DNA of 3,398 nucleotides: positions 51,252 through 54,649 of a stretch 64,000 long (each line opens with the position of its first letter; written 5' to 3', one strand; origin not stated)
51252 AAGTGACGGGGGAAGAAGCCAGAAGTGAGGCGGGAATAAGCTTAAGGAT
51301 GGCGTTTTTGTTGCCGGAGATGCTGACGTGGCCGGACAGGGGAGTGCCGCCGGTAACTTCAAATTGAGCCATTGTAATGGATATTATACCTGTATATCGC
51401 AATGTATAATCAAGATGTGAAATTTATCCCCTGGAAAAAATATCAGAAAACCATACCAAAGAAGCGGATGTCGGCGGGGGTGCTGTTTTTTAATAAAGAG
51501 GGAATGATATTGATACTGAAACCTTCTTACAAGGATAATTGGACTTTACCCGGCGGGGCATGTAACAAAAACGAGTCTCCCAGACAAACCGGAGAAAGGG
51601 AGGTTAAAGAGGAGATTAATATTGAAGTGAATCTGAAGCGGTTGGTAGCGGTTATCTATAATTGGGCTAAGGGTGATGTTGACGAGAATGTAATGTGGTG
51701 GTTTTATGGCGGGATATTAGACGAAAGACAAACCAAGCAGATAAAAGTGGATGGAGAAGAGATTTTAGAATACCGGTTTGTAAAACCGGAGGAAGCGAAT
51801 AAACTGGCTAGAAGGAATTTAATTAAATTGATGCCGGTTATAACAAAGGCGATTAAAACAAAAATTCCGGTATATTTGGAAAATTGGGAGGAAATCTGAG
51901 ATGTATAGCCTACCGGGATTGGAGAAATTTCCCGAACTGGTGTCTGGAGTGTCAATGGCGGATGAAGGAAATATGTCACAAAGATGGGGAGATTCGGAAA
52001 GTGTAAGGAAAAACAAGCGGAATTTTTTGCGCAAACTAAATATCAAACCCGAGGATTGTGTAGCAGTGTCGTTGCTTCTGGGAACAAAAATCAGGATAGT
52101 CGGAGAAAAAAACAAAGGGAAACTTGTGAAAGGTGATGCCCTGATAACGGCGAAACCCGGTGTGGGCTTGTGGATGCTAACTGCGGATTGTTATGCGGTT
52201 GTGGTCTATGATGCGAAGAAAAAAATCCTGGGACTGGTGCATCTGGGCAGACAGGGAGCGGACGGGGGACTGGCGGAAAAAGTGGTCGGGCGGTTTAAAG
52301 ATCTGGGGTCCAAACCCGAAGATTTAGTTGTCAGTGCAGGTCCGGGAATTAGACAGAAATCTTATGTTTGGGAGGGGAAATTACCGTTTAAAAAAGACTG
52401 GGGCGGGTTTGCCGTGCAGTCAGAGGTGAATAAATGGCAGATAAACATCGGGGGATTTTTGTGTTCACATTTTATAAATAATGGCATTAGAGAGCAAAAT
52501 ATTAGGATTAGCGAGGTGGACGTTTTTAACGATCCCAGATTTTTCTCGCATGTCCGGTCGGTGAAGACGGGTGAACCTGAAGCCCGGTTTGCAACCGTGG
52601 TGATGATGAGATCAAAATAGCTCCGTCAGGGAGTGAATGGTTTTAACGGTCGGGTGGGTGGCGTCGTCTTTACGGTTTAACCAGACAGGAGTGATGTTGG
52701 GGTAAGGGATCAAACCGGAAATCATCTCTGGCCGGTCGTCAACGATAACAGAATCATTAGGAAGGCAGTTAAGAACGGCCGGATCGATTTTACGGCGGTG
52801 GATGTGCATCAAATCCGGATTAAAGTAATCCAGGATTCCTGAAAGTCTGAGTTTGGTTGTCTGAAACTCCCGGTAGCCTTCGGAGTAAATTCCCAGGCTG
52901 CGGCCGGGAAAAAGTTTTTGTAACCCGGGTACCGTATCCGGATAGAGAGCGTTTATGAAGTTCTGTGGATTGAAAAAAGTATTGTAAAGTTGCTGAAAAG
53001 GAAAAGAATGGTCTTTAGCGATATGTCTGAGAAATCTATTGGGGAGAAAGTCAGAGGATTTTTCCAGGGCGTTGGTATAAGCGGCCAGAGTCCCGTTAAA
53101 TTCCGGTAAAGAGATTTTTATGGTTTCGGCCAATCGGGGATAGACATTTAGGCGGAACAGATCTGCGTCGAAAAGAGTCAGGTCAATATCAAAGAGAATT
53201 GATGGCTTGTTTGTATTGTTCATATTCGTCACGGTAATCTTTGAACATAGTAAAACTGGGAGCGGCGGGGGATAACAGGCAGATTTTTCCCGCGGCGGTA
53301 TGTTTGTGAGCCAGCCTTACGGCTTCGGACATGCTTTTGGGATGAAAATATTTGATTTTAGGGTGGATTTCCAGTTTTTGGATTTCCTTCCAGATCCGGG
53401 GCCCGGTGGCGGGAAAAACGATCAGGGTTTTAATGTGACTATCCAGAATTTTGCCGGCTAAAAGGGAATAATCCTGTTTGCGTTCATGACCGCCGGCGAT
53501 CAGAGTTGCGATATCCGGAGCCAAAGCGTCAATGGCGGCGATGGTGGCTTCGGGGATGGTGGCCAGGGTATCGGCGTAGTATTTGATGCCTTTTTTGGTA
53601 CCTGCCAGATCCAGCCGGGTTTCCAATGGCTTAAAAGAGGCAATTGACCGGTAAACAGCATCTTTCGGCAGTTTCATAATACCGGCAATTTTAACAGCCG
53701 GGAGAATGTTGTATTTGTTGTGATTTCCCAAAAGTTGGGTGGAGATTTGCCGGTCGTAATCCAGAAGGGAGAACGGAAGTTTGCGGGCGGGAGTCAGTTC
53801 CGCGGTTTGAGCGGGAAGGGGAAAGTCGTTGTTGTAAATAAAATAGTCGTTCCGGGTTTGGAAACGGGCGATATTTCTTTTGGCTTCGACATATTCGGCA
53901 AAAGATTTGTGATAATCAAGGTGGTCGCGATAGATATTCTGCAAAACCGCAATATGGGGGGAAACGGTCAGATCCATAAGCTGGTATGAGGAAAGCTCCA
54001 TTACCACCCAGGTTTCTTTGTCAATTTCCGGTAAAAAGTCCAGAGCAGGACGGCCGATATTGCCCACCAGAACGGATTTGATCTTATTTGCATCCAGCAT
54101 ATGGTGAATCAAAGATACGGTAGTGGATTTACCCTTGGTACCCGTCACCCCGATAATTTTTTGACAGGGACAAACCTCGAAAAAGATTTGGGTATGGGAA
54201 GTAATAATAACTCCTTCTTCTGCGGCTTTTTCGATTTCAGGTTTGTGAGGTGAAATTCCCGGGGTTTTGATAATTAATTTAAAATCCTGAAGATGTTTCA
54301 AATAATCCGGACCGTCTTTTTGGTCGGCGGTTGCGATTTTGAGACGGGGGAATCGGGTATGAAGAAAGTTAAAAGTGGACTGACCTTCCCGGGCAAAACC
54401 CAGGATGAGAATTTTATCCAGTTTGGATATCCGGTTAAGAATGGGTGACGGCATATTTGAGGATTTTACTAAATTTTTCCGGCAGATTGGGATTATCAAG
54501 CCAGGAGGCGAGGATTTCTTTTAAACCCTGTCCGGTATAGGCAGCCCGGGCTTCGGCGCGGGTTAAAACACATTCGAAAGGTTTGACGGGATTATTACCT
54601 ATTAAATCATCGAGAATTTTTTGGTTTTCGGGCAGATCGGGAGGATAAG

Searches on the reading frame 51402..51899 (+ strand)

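Call 44: search_protein_families(library=pfam, proteins=[window:51402-51899:+], max_evalue=0.000001)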
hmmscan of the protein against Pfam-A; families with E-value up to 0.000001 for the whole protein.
window:51402-51899:+ (165 aa): 1 family
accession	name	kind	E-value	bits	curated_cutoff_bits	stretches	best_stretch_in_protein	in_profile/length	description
PF00293.34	NUDIX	-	8e-17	61.9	21.1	1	21-136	2-123/134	NUDIX domain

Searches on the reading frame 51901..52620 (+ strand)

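Call 44: search_protein_families(library=pfam, proteins=[window:51901-52620:+], max_evalue=0.000001)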
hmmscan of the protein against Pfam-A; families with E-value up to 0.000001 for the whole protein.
window:51901-52620:+ (239 aa): 1 family
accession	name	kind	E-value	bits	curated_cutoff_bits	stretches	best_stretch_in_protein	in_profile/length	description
PF02578.20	Cu-oxidase_4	-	1.6e-37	129.7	22.9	1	20-225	12-232/238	Multi-copper polyphenol oxidoreductase laccase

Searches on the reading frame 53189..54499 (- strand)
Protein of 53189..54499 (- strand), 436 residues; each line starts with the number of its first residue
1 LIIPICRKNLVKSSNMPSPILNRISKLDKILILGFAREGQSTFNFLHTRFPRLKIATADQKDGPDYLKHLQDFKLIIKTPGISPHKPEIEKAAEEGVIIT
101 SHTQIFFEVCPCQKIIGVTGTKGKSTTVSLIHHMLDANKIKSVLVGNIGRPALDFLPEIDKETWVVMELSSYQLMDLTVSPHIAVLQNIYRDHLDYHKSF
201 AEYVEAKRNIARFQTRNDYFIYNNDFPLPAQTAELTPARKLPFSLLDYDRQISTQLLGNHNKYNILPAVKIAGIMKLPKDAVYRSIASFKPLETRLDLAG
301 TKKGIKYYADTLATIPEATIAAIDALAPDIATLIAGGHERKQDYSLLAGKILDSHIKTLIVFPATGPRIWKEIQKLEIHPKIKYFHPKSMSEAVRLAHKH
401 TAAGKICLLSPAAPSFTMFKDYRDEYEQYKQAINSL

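Call 44: search_protein_families(library=pfam, proteins=[window:53189-54499:-], max_evalue=0.000001)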
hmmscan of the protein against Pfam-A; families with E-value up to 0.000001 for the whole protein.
window:53189-54499:- (436 aa): 2 families
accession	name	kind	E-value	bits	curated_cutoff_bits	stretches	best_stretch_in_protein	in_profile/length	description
PF08245.18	Mur_ligase_M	-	1.8e-25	90.6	24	1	118-235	1-134/200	Mur ligase middle domain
PF02875.26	Mur_ligase_C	-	3.6e-07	31.5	28.4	1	295-412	2-126/127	Mur ligase, glutamate ligase domain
